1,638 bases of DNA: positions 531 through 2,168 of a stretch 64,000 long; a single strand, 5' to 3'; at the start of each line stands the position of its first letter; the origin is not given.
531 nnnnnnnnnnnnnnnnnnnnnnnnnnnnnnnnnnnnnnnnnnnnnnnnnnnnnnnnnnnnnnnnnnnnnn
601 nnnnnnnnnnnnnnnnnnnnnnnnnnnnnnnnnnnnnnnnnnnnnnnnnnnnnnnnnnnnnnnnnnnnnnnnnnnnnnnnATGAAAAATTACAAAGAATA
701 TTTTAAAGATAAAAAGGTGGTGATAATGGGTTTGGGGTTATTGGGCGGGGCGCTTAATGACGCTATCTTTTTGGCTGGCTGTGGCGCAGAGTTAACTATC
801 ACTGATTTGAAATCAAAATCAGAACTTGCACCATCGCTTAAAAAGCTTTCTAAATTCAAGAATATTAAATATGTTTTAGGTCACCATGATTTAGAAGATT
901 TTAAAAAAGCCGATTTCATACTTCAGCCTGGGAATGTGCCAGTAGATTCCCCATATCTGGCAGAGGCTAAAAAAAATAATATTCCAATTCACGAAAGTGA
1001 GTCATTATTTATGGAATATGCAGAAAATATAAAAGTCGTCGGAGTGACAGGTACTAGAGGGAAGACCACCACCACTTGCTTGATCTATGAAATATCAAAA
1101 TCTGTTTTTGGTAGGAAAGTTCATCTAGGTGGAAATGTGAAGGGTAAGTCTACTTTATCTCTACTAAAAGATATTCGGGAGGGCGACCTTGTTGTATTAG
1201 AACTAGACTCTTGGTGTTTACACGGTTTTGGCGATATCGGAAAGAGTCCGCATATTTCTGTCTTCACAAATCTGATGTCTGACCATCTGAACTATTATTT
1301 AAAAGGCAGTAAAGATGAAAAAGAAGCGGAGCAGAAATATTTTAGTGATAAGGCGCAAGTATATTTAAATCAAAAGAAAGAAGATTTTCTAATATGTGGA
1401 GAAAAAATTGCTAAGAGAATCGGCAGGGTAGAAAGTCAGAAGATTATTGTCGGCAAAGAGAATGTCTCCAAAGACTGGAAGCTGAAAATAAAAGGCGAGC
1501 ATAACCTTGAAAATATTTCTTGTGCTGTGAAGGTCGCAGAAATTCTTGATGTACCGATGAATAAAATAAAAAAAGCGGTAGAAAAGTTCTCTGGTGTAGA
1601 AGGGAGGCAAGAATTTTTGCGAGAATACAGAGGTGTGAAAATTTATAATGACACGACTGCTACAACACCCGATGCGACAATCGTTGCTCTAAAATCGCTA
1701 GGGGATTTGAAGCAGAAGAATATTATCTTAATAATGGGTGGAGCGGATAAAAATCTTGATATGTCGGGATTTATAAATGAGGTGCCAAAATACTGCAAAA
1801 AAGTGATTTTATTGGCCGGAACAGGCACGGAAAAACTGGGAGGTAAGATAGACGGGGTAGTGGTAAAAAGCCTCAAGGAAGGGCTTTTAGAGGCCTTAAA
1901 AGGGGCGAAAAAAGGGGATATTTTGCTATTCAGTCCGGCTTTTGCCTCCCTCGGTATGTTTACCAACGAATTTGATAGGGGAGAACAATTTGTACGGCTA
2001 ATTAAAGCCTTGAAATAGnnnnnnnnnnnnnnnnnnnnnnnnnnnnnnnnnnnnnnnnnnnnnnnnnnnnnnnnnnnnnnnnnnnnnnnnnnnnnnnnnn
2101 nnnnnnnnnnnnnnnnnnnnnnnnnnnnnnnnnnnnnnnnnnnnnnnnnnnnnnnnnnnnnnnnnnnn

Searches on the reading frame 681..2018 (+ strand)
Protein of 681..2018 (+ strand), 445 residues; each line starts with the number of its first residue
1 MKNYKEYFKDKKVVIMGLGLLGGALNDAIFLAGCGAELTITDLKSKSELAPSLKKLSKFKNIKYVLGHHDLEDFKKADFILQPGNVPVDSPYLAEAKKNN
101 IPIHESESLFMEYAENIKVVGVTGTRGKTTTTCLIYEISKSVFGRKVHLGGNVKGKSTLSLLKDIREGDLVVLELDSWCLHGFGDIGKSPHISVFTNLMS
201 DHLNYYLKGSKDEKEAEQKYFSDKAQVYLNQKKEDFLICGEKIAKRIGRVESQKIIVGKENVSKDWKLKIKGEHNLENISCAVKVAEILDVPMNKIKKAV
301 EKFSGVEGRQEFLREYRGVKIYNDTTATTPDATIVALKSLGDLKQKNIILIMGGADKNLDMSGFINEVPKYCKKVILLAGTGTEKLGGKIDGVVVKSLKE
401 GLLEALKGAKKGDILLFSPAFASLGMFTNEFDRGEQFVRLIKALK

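Call 51: search_protein_families(library=pfam, proteins=[window:681-2018:+], max_evalue=0.0001)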
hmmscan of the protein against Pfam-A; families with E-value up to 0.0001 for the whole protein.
window:681-2018:+ (445 aa): 3 families
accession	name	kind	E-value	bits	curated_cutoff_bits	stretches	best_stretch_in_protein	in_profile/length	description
PF08245.18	Mur_ligase_M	-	1.6e-14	54.7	24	1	122-241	1-123/200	Mur ligase middle domain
PF02875.26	Mur_ligase_C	-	1.8e-13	51.8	28.4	1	308-420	1-126/127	Mur ligase, glutamate ligase domain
PF21799.2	MurD-like_N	-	1.2e-06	29.1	27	1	11-103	1-86/88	Mur ligase MurD-like, N-terminal domain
